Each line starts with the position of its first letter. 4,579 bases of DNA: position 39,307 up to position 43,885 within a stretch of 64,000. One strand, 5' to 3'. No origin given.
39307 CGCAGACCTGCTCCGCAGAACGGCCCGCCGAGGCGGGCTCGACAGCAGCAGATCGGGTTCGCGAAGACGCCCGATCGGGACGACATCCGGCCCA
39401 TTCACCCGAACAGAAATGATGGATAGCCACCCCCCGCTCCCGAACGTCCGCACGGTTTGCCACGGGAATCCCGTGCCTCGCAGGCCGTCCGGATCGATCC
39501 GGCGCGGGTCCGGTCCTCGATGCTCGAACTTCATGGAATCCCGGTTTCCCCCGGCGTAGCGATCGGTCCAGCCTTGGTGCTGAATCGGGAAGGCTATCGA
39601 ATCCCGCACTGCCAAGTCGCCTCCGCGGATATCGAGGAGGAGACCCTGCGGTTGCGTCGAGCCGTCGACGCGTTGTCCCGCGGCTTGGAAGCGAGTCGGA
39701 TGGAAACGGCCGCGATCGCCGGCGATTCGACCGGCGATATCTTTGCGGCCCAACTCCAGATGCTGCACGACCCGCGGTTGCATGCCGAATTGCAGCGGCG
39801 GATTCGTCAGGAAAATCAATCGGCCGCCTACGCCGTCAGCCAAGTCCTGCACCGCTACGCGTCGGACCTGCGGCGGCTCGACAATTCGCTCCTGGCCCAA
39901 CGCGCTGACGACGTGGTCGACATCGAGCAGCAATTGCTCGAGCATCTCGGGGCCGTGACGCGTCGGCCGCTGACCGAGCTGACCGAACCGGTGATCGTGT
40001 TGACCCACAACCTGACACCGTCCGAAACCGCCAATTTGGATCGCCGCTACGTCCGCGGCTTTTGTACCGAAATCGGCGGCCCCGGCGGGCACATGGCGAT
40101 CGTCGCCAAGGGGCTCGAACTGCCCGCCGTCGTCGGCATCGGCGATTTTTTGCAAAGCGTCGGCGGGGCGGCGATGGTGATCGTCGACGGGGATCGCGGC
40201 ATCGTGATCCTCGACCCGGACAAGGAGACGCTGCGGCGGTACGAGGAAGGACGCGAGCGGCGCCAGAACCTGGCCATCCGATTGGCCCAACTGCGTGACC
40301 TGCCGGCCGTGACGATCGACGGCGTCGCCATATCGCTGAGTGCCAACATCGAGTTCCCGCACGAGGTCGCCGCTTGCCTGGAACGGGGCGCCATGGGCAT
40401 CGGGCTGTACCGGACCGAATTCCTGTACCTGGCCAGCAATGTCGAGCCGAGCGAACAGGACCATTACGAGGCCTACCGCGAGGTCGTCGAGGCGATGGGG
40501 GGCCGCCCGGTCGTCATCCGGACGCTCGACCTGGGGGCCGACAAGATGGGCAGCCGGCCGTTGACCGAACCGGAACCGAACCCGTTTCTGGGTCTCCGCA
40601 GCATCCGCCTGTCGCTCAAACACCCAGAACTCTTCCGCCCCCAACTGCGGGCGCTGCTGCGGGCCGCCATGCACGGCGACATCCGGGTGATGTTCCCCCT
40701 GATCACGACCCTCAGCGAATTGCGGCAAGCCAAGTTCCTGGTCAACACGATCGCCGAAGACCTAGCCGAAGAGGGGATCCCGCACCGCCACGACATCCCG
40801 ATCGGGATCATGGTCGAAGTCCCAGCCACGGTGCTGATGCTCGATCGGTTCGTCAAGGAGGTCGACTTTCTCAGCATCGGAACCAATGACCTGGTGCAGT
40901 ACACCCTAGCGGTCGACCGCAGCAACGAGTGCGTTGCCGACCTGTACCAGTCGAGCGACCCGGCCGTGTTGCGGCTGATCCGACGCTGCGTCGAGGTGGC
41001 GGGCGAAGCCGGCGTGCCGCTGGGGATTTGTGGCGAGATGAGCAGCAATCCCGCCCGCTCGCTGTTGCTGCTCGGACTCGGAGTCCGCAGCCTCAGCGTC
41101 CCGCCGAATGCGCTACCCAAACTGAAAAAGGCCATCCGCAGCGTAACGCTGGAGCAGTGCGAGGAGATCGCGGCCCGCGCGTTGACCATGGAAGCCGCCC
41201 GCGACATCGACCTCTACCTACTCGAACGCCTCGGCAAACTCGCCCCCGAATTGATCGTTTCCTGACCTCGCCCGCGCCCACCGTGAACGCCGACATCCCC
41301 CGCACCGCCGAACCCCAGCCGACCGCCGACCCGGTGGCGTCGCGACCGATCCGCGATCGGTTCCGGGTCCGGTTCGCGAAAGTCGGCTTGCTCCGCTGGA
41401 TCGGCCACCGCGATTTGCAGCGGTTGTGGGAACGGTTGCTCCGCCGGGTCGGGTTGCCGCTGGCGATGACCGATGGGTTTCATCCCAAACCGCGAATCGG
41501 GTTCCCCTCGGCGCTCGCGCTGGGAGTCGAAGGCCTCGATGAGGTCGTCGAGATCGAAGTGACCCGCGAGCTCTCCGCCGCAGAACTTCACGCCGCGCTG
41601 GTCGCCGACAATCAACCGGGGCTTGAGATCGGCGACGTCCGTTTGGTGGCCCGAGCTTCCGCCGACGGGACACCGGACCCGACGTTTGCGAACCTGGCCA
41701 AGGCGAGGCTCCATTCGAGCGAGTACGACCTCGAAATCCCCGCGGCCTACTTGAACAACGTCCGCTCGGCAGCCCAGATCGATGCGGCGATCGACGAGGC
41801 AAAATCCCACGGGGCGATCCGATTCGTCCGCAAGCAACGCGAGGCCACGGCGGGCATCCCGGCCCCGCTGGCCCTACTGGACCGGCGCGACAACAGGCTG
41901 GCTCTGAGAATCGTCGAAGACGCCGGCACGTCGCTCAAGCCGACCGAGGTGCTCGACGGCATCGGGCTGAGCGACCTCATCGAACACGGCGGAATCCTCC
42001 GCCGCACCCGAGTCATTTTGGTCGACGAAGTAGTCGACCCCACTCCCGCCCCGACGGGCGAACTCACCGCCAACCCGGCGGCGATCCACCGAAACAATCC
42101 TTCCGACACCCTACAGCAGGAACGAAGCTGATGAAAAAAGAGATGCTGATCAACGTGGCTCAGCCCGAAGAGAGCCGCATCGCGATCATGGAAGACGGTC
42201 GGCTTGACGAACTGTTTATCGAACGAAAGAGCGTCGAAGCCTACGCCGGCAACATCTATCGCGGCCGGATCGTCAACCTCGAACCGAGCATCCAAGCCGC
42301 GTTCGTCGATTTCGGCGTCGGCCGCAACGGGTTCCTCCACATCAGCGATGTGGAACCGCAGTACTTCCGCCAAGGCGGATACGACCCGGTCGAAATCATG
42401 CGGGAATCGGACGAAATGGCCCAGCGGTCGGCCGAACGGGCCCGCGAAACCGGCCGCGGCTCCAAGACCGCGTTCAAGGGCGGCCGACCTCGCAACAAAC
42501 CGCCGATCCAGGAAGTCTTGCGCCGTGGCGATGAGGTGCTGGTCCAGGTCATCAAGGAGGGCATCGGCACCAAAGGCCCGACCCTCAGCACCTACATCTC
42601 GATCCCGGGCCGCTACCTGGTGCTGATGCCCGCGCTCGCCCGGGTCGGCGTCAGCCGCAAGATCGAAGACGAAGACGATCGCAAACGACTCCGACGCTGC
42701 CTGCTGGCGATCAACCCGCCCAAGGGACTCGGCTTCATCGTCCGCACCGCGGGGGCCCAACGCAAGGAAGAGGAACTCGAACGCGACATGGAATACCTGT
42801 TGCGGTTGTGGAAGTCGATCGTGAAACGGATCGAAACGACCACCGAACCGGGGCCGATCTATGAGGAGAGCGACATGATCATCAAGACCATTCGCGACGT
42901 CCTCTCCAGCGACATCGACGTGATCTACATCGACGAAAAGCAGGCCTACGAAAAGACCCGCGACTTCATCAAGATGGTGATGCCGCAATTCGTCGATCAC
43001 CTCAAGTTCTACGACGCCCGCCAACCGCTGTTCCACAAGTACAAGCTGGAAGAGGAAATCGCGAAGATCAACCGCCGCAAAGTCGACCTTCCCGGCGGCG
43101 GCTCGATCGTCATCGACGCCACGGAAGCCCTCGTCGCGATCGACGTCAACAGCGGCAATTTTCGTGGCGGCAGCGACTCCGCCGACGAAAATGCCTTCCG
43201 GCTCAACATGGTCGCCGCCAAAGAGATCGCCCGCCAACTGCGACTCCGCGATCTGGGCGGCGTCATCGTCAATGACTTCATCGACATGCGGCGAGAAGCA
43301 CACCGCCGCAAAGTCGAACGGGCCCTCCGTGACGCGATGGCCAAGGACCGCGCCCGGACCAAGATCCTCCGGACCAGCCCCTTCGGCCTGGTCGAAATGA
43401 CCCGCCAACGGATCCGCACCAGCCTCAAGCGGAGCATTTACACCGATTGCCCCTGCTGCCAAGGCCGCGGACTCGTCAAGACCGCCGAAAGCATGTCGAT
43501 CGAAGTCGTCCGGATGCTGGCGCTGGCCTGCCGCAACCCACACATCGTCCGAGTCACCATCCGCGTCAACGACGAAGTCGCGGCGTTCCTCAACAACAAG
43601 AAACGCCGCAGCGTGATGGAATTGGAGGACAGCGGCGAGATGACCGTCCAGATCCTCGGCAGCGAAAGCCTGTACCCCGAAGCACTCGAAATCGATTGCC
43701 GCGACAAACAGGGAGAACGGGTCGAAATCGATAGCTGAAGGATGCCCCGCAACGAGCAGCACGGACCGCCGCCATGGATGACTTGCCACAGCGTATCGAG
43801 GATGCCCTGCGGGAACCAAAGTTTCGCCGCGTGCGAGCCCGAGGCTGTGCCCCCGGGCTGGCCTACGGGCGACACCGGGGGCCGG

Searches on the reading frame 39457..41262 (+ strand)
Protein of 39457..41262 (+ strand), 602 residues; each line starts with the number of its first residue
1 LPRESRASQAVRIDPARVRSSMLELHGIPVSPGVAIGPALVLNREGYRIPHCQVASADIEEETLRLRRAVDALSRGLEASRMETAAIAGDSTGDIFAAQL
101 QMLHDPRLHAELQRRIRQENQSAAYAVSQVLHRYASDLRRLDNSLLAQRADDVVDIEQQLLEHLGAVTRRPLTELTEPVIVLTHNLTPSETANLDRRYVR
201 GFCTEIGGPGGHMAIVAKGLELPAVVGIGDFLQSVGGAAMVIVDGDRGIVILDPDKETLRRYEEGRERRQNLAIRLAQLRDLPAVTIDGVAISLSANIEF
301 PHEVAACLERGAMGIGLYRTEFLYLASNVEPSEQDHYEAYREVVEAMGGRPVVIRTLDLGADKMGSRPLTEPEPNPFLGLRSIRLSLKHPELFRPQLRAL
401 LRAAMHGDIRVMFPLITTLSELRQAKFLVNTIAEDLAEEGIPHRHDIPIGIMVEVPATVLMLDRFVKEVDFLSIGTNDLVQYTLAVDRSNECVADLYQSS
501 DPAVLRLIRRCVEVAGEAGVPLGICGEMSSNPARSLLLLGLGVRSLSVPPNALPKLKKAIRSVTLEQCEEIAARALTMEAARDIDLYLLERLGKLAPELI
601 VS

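Call 45: search_protein_families(library=pfam, proteins=[window:39457-41262:+], max_evalue=0.00001)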
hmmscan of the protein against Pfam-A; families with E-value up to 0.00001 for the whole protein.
window:39457-41262:+ (602 aa): 3 families
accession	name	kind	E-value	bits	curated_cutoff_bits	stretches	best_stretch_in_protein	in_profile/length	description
PF02896.24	PEP-utilizers_C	-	7.2e-102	340.9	22.8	1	276-563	4-291/293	PEP-utilising enzyme, PEP-binding domain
PF05524.18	PEP-utilisers_N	-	3.5e-28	98.6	24.4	1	26-149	1-121/121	PEP-utilising enzyme, N-terminal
PF00391.29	PEP-utilizers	-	1.5e-19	69.8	23.1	1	176-248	2-72/72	PEP-utilising enzyme, mobile domain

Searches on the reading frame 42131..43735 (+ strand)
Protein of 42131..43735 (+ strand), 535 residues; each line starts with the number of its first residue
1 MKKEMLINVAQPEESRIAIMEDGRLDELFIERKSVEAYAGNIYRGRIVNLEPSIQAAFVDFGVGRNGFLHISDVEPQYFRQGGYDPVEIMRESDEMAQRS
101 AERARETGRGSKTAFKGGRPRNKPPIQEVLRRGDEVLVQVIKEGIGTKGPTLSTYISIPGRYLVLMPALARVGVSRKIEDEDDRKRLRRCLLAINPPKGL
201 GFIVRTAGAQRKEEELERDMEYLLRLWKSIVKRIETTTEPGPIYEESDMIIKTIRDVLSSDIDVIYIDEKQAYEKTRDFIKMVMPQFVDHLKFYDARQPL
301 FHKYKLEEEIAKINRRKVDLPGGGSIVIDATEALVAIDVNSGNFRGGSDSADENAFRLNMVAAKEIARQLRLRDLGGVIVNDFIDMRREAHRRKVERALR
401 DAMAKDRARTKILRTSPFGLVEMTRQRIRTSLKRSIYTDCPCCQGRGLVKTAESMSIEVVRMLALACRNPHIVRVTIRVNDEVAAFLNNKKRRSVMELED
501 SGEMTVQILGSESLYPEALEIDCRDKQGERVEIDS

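Call 45: search_protein_families(library=pfam, proteins=[window:42131-43735:+], max_evalue=0.00001)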
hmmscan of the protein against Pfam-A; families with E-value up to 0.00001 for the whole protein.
window:42131-43735:+ (535 aa): 2 families
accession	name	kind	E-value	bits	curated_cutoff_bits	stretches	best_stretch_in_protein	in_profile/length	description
PF10150.14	RNase_E_G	-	5.2e-102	341.3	25.5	1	157-427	1-269/270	Ribonuclease E/G family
PF20833.2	RNase_E_G_Thio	-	3e-18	66.1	26.8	1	440-522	2-84/86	RNase E/G, Thioredoxin-like domain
